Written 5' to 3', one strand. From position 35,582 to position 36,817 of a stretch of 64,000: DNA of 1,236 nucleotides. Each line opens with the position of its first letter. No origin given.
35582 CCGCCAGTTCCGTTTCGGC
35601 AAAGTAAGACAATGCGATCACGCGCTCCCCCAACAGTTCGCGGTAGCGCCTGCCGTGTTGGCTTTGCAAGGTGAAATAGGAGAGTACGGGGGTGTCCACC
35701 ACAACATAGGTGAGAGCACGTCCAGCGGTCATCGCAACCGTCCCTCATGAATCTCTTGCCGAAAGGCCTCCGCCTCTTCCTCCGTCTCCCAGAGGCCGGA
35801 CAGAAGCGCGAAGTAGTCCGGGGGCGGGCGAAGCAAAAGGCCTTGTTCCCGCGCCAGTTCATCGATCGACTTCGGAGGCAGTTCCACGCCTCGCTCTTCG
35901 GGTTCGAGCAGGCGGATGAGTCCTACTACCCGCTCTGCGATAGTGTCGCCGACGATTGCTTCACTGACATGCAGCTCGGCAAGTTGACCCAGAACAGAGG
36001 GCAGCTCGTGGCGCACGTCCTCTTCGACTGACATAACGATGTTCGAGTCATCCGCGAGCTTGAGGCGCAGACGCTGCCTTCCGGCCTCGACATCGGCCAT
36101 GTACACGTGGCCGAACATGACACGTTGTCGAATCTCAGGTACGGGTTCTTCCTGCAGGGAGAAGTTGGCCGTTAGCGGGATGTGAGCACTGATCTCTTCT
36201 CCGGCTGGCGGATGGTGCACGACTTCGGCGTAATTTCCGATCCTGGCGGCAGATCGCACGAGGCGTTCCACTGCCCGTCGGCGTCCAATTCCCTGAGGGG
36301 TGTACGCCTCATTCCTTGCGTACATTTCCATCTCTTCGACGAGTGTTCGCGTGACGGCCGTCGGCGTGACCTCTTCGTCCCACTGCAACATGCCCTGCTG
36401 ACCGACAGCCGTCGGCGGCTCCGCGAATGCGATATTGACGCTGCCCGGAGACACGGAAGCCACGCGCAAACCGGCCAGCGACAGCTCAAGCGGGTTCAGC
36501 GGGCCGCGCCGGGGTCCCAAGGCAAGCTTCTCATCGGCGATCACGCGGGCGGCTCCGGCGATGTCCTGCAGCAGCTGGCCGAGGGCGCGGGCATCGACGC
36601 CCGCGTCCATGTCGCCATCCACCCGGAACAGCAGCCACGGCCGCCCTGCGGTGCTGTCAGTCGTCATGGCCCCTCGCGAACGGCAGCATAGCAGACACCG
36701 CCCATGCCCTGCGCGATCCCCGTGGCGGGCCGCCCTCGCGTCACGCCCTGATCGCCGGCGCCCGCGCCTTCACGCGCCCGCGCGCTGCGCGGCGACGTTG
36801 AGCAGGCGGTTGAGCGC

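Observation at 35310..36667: PIN-domain toxin translationally coupled to an unusually large (312 aa) upstream partner of unknown fold, in a lower-GC patch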

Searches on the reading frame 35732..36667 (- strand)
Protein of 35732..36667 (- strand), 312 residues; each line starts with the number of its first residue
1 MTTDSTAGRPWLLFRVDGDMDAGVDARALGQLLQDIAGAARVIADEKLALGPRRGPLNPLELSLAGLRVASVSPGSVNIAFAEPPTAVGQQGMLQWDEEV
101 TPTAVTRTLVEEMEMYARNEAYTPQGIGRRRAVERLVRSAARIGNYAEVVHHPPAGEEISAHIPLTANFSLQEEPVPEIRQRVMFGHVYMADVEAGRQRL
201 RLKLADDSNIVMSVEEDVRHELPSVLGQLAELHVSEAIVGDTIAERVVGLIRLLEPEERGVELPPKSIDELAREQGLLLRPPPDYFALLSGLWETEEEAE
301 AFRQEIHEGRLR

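Call 4: search_protein_families(library=pfam, proteins=[window:35732-36667:-], max_evalue=1)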
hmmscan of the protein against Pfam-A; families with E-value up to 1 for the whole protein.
window:35732-36667:- (312 aa): 1 family
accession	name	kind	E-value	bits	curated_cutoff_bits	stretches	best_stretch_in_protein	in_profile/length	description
PF12549.13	TOH_N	-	0.16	12.2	21.1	1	123-133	7-17/25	Tyrosine hydroxylase N terminal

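Call 5: search_protein_families(library=ncbifam, proteins=[window:35732-36667:-], max_evalue=1)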
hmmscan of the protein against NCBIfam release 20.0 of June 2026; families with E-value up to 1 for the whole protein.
window:35732-36667:- (312 aa): 0 families

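Call 6: search_protein_families(library=padloc, proteins=[window:35732-36667:-], max_evalue=1)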
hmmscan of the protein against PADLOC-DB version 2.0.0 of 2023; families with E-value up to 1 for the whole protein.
window:35732-36667:- (312 aa): 0 families

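Call 7: find_homologous_proteins(query=window:35732-36667:-, max_evalue=0.001)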
Query window:35732-36667:- (312 aa): 23 proteins with E <= 0.001 among 8000 candidates.
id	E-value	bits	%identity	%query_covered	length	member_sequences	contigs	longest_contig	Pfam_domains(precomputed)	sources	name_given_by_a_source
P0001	5.7e-191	652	97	100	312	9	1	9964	-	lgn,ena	-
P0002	9.9e-144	496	77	100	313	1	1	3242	-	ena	-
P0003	5.8e-142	491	77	100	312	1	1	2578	-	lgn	-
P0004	3.2e-139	482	76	99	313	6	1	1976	-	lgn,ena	-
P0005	5.0e-119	415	64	99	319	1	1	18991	-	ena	-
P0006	7.4e-119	415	65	99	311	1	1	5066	-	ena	-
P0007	2.9e-117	410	61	99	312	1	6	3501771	-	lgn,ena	-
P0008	1.2e-102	362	57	98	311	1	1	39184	-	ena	-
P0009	3.2e-101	357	57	100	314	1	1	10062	-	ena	-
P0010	1.1e-97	345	57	98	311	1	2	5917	-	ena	-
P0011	6.7e-93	330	53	99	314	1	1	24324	-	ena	-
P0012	2.0e-92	328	56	98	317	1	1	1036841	-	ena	-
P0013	1.5e-84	302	62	76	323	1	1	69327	-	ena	-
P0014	3.9e-83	297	51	99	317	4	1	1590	-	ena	-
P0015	1.1e-82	296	51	99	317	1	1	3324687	-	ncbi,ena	-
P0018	4.3e-65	238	47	99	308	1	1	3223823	-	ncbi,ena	-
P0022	6.6e-15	74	64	18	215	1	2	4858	-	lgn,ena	-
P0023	4.0e-14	71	62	18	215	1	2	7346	PF08861.16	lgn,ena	-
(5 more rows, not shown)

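Call 9: find_encoding_contigs(protein=P0015, flank=6000, max_places=3)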
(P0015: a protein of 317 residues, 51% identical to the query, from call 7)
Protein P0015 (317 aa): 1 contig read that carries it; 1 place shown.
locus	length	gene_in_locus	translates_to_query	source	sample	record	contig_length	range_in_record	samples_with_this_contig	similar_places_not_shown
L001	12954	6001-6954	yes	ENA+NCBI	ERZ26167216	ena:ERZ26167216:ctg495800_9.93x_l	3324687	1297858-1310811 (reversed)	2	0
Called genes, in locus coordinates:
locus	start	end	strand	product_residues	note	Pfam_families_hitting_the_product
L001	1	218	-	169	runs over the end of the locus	PF12867:DinB_2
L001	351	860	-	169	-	PF12867:DinB_2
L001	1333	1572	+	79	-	-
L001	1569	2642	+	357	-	-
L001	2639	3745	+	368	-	-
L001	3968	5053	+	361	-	PF09619:YscW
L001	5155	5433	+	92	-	PF09619:YscW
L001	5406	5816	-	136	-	-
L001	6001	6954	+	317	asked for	-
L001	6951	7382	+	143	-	PF01850:PIN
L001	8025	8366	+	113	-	-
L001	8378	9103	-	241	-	-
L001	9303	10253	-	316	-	-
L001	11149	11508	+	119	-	-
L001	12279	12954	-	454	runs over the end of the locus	PF01420:Methylase_S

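Call 10: find_encoding_contigs(protein=P0018, flank=6000, max_places=3)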
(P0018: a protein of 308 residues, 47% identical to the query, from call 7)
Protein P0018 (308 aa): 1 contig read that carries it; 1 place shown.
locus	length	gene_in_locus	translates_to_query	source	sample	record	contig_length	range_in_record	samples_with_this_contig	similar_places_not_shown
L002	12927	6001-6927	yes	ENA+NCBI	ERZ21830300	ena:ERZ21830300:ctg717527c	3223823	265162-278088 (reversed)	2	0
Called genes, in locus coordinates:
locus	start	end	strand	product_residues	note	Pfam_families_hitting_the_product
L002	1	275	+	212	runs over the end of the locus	-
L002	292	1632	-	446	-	PF03952:Enolase_N, PF00113:Enolase_C, PF13378:MR_MLE_C (weak), PF07476:MAAL_C (weak)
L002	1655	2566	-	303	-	PF02899:Phage_int_SAM_1, PF00589:Phage_integrase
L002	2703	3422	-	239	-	PF01135:PCMT, PF08241:Methyltransf_11 (faint), PF13649:Methyltransf_25 (weak)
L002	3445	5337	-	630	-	PF01541:GIY-YIG (weak), PF27096:UvrC_M, PF02151:UVR, PF22920:UvrC_RNaseH, PF00633:HHH (faint), PF08459:UvrC_RNaseH_dom, PF12826:HHH_2 (weak), PF14520:HHH_5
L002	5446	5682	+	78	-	-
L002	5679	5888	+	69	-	PF07927:HicA_toxin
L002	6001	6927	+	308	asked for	-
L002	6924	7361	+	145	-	PF01850:PIN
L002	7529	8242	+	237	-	-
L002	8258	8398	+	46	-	-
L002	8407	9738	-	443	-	PF02515:CoA_transf_3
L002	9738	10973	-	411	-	PF02515:CoA_transf_3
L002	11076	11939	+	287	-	PF00106:adh_short, PF08659:KR (weak), PF13561:adh_short_C2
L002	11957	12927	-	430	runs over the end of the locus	PF07690:MFS_1, PF12832:MFS_1_like, PF07690:MFS_1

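Call 11: find_encoding_contigs(protein=P0007, flank=6000, max_places=3)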
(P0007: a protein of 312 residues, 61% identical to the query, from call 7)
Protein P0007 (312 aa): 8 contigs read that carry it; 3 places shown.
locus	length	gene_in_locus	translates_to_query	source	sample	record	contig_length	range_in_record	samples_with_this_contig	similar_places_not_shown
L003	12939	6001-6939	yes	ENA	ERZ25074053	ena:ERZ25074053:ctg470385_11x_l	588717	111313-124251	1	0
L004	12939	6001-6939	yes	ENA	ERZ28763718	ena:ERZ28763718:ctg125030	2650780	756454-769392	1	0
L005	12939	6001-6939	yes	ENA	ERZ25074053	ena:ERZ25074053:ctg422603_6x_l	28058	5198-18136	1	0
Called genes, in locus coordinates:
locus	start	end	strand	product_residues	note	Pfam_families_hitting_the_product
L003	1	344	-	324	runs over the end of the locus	-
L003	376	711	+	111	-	PF05942:PaREP1 (weak)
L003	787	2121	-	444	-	PF03952:Enolase_N, PF00113:Enolase_C, PF13378:MR_MLE_C (weak), PF07476:MAAL_C (weak)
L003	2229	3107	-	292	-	PF02899:Phage_int_SAM_1, PF00589:Phage_integrase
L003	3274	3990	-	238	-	PF13649:Methyltransf_25 (faint), PF01135:PCMT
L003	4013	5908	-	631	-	PF01541:GIY-YIG (weak), PF27096:UvrC_M, PF02151:UVR (weak), PF22920:UvrC_RNaseH, PF08459:UvrC_RNaseH_dom, PF12826:HHH_2 (faint), PF14520:HHH_5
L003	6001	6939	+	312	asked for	-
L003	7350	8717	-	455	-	PF02515:CoA_transf_3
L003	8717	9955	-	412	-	PF02515:CoA_transf_3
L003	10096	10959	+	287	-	PF00106:adh_short, PF08659:KR (weak), PF13561:adh_short_C2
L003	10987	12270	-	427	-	PF07690:MFS_1, PF12832:MFS_1_like, PF07690:MFS_1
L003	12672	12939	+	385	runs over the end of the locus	-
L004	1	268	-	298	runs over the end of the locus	-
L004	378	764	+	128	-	PF05942:PaREP1 (weak)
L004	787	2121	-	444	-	PF03952:Enolase_N, PF00113:Enolase_C, PF13378:MR_MLE_C (weak), PF07476:MAAL_C (weak)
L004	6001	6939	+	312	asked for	-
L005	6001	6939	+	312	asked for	-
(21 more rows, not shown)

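Call 12: search_protein_representatives(protein=window:35732-36667:-)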
Query: 312 residues. Proteins with E-value up to 0.001 (for the whole library): 74; up to 1e-10: 53; up to 1e-30: 31. The best 74 are listed.
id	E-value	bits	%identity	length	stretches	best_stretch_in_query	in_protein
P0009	1.0e-101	356.8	57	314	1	1-311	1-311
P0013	4.8e-85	302.1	63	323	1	3-239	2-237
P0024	1.6e-83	297.1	99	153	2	1-99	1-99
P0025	8.9e-73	261.8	47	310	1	1-310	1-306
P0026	1.6e-70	254.4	57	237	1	1-230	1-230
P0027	9.7e-60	219.0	48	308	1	3-311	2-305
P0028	2.5e-52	194.7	46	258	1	60-310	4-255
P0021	1.2e-50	189.2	46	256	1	61-306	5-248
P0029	9.6e-50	186.2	39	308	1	10-299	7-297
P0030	1.1e-49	186.1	38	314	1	9-300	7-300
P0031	3.3e-49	184.5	40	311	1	4-307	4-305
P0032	8.6e-49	183.1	40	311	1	9-310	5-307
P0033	1.7e-47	178.8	40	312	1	8-304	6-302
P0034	3.7e-47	177.7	52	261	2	3-167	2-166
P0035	4.6e-45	170.8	38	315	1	8-302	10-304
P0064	2.0e-18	83.4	78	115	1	257-310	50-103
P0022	2.1e-15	73.5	59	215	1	234-308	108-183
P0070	2.3e-13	66.8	77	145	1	263-310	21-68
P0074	6.9e-10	55.3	65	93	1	262-310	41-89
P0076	3.5e-09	53.0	65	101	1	264-312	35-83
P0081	1.2e-06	44.7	60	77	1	264-310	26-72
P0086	2.0e-05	40.7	57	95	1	264-312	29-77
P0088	4.7e-05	39.5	52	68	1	262-310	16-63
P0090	1.6e-04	37.8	49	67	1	261-306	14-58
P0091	1.7e-04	37.6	41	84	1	240-310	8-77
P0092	2.7e-04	37.0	51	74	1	263-310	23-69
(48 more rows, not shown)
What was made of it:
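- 35729..36667 (-): Gene for the 312-aa antitoxin-like protein ('A'); stop codon at 35729-35731. The family has 23 word-search hits and 74 clusters at 50% identity, most of them 305-320 aa (calls 7, 12).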

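Call 17: search_protein_families(library=pfam, proteins=[P0022, P0064, P0070, P0074, P0076, P0081, P0086, P0090, P0091, P0092], max_evalue=1)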
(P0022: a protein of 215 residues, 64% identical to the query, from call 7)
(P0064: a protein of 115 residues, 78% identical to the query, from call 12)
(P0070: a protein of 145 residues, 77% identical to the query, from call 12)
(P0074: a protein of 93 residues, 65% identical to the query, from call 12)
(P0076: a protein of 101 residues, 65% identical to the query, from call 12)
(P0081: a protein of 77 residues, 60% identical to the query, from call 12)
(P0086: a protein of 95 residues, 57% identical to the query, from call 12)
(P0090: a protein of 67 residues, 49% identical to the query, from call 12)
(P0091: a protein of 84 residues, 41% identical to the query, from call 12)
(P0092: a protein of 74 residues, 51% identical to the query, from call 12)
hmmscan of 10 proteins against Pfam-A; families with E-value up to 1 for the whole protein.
P0022 (215 aa): 1 family
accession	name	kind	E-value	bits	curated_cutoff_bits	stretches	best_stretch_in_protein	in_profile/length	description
PF08861.15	DUF1828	-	0.00014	22.5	22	1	34-100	1-70/91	Domain of unknown function DUF1828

P0064 (115 aa): 0 families

P0070 (145 aa): 1 family
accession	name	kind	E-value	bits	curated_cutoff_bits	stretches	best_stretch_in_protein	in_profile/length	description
PF05036.18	SPOR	-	0.15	12.8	21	1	35-69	35-69/76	SPOR domain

P0074 (93 aa): 0 families

P0076 (101 aa): 0 families

P0081 (77 aa): 2 families
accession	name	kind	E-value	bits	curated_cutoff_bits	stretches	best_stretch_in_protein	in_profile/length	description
PF02375.23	JmjN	-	0.042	14.1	26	1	56-72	5-21/34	jmjN domain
PF19979.4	DUF6415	-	0.058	14.6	27.5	1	15-75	5-67/95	Family of unknown function (DUF6415)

P0086 (95 aa): 1 family
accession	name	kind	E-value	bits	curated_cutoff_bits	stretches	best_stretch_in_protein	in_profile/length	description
PF01882.25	DUF58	-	0.086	12.5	23.4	1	4-63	88-149/216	Protein of unknown function DUF58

P0090 (67 aa): 0 families

P0091 (84 aa): 0 families

P0092 (74 aa): 0 families

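Call 18: find_homologous_proteins(query=A1, max_evalue=0.001)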
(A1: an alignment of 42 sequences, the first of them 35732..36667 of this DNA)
Query A1 (42 sequences) (312 aa, profile of the alignment): 24 proteins with E <= 0.001 among 8000 candidates.
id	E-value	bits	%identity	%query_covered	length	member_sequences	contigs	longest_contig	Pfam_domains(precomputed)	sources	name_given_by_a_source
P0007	3.0e-122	426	61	99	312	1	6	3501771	-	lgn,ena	-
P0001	1.1e-120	421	97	100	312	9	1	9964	-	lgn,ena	-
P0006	4.5e-117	409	65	99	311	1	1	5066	-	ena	-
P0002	6.4e-117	408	77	100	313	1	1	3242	-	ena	-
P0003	1.5e-116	407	77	100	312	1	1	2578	-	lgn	-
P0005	1.9e-115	404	64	99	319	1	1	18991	-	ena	-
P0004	4.8e-115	402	76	99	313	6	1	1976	-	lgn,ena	-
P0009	1.2e-114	401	57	100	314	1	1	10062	-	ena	-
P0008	1.6e-114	401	57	98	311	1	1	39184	-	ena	-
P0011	8.9e-114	398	53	99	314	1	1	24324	-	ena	-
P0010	5.0e-112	392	57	98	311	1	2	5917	-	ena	-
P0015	2.2e-111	390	51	99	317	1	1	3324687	-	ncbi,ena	-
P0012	1.0e-110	388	56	98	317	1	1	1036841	-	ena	-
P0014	4.1e-110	386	51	99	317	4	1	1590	-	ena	-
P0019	1.9e-106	374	43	98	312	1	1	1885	-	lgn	-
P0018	9.8e-94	332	47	99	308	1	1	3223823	-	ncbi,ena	-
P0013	5.0e-83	297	62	76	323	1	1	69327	-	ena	-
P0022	7.4e-13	67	64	18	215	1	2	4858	-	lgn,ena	-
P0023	1.8e-12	65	62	18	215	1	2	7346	PF08861.16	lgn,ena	-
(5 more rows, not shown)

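Call 21: find_related_loci(query=A2, collection=genome_contigs, flank=4000)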
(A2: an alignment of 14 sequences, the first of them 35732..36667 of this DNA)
Query A2 (312 aa) in genome_contigs; peptide patterns used: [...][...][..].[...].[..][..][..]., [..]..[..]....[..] (x = any residue, [..] = any of these).
212 stretches matched a pattern; 7 encode a relative of the query (tblastn E <= 1e-3); 7 distinct loci.
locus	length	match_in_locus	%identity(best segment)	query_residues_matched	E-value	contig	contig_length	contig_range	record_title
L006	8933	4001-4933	51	2-310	4e-90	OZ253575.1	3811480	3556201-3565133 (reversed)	MAG: Tepidiformaceae bacterium isolate 75d77762-d14d-4840-8cb0-48f4955156da genome assembly, chromosome: 1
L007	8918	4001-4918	47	1-310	3e-80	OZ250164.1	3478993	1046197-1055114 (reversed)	MAG: Dehalococcoidia bacterium isolate 0168574f-4b79-4a4d-bdbd-32c97b7f51b1 genome assembly, chromosome: 1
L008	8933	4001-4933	51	2-310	1e-89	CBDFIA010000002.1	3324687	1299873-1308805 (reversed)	MAG: Tepidiformaceae bacterium isolate 64f9f9bd-8794-45ca-8ef5-50a45ea1accd genome assembly, contig: contig_2, whole gen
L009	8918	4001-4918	45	1-310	2e-74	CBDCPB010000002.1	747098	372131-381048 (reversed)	MAG: Dehalococcoidia bacterium isolate 8ea35d84-8be8-4b26-9b51-5b82e401d502 genome assembly, contig: contig_2, whole gen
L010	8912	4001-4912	47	1-310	1e-63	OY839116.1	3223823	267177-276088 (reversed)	MAG: Dehalococcoidia bacterium isolate 44b3abb6-b6b9-4f11-be96-93ee54cc77f6 genome assembly, chromosome: 1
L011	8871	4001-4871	41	1-310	9e-52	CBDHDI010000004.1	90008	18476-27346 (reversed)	MAG: Dehalococcoidia bacterium isolate d0c5affc-a78a-4576-9923-169fe3940cd0 genome assembly, contig: contig_4, whole gen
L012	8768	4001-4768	42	3-310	1e-39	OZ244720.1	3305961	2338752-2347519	MAG: Dehalococcoidia bacterium isolate 9e3a45bd-a01b-43fc-9133-5d91322e70de genome assembly, chromosome: 1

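Call 25: search_solved_structures(query=A1, max_evalue=10)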
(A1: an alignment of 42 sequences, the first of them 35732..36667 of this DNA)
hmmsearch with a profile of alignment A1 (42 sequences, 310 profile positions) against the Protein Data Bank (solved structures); distinct sequences matched with E-value up to 10: 6.
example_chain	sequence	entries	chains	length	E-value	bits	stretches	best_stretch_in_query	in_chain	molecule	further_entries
2otj_I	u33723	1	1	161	0.59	12.7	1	71-144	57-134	50S ribosomal protein L11P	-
1s72_I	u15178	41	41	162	0.6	12.7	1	71-144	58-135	50S ribosomal protein L11P | 50S ribosomal protein L11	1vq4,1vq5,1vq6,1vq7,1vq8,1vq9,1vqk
9la6_A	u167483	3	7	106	0.82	12.2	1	14-46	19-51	Hypothetical antiviral protein | Anti-CRISPR AcrIE7 | AcrIE7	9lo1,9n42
9n3x_A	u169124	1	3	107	0.84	12.2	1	14-46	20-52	AcrIE7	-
9l2q_A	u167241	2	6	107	0.84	12.2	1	14-46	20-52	H2C2 | Anti-CRISPR protein, AcrIE7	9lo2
9kjb_A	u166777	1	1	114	0.92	12.1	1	14-46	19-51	AcrIE7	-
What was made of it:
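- Tried and rejected: The same was true of the family profile against PDB sequences (call 25).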

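Call 26: search_protein_families(library=phrogs, proteins=[window:35732-36667:-], max_evalue=1)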
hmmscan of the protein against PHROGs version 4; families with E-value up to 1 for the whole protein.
window:35732-36667:- (312 aa): 0 families

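Call 27: find_encoding_contigs(protein=P0023, flank=4000, max_places=3)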
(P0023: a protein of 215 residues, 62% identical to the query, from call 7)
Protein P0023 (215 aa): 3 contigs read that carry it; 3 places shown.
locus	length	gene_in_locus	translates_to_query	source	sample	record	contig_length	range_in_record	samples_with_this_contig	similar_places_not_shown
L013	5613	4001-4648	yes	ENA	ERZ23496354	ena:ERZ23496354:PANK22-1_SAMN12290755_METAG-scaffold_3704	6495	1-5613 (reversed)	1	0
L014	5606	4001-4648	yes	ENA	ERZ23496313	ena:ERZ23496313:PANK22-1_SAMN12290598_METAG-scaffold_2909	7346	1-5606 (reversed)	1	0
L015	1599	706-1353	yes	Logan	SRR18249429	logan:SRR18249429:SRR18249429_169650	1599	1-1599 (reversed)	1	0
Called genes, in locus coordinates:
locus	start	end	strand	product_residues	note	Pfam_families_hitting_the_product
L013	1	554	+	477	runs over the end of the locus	?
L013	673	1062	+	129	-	-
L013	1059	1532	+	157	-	-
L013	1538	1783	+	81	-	-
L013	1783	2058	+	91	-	-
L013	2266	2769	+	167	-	-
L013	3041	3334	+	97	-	-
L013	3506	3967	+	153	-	PF19698:DUF6197 (weak)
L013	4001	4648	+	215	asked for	PF08861:DUF1828 (weak)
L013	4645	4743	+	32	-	-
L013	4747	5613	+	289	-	?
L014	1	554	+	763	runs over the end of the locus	?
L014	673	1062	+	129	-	-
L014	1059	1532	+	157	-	-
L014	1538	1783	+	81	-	-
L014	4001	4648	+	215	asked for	PF08861:DUF1828 (weak)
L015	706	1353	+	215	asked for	PF08861:DUF1828 (weak)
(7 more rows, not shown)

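Call 28: find_encoding_contigs(protein=P0013, flank=5000, max_places=2)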
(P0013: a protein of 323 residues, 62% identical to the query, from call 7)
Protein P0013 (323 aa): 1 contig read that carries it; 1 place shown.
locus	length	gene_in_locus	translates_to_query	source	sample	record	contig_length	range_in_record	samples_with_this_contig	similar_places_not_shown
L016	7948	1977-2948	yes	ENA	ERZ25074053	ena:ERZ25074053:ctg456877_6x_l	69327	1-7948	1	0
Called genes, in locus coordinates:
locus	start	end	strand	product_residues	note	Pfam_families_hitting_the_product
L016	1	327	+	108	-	?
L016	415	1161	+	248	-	-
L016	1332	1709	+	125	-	PF08000:bPH_1, PF14470:bPH_3 (weak)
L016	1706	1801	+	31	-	-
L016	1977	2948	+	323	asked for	-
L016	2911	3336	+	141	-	-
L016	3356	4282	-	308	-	PF12760:Zn_ribbon_IS1595, PF12762:DDE_Tnp_IS1595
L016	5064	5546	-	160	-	-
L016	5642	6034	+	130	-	-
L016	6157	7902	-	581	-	PF00496:SBP_bac_5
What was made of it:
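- Homologues lie beside a HicA gene, an IS1595 transposase, or near a type I R-M S subunit (calls 9, 10, 28).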

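Call 29: find_encoding_contigs(protein=P0001, flank=6000, max_places=3)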
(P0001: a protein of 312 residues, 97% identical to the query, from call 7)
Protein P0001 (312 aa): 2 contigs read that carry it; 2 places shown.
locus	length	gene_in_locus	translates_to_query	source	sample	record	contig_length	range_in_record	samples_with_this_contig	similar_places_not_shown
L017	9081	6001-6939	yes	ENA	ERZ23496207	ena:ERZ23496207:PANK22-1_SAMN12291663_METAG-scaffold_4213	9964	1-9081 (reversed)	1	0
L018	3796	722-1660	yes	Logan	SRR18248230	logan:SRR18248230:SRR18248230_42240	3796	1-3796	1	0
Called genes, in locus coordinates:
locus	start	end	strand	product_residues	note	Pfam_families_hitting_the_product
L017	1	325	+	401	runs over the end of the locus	?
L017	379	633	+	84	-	-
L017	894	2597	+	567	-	PF02776:TPP_enzyme_N, PF00205:TPP_enzyme_M, PF02775:TPP_enzyme_C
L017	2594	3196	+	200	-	PF01842:ACT, PF13291:ACT_4 (faint), PF22629:ACT_AHAS_ss, PF13710:ACT_5, PF10369:ALS_ss_C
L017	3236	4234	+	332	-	PF02826:2-Hacid_dh_C (weak), PF07991:KARI_N, PF01450:KARI_C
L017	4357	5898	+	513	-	PF00682:HMGL-like, PF22617:HCS_D2, PF08502:LeuA_dimer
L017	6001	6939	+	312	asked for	-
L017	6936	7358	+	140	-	PF01850:PIN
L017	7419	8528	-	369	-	PF03060:NMO, PF01070:FMN_dh (weak), PF00478:IMPDH (weak)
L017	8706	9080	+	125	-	?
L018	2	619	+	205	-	?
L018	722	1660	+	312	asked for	-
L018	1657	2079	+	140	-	PF01850:PIN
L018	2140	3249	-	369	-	PF03060:NMO, PF01070:FMN_dh (weak), PF00478:IMPDH (weak)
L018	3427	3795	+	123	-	?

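Call 30: predict_structure(alignment_id=A3)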
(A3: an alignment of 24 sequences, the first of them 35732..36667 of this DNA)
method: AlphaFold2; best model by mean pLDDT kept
length: 312 residues; sequences in the alignment: 24
mean_pLDDT: 76.7   pTM: 0.57
mean pLDDT of the five models: 76.7, 76.7, 74.1, 71.5, 71.0
residues with pLDDT >= 90: 54; 70-90: 175; 50-70: 69; < 50: 14
segments of 3 or more residues with pLDDT < 50: 1-6, 89-96
pLDDT, mean of each block of 10 residues (from residue 1): 52 89 85 93 83 74 87 80 73 50 91 86 72 90 91 87 75 68 85 69 81 62 73 82 75 73 67 77 65 74 74 55
secondary structure, 60 per line:
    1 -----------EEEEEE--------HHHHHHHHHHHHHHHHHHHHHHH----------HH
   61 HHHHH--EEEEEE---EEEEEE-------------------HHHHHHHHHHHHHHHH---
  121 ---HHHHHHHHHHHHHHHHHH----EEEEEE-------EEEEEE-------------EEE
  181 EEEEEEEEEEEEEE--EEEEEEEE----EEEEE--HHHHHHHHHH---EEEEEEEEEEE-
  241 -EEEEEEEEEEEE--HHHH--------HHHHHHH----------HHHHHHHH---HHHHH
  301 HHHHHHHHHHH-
elements in order: E12-17 H26-48 H59-65 E68-73 E77-82 H102-117 H124-141 E146-151 E159-164 E178-194 E197-204 E209-213 H216-225 E229-239 E242-253 H256-259 H268-274 H285-292 H296-311
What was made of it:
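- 35903..36151 (-): A residues 173-255: OB-like five-stranded barrel (b1-b2-b3, helix, b4-b5). G186, M190, D192, R199 and R201 are conserved. Secondary-structure order in call 30.
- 35732..35902 (-): A residues 256-312: three-helix acidic tail (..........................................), the PIN-cognate module. Helices 268-274, 285-292 and 296-311 (call 30).
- On OB-fold domain: The strand and helix order fits (call 30).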
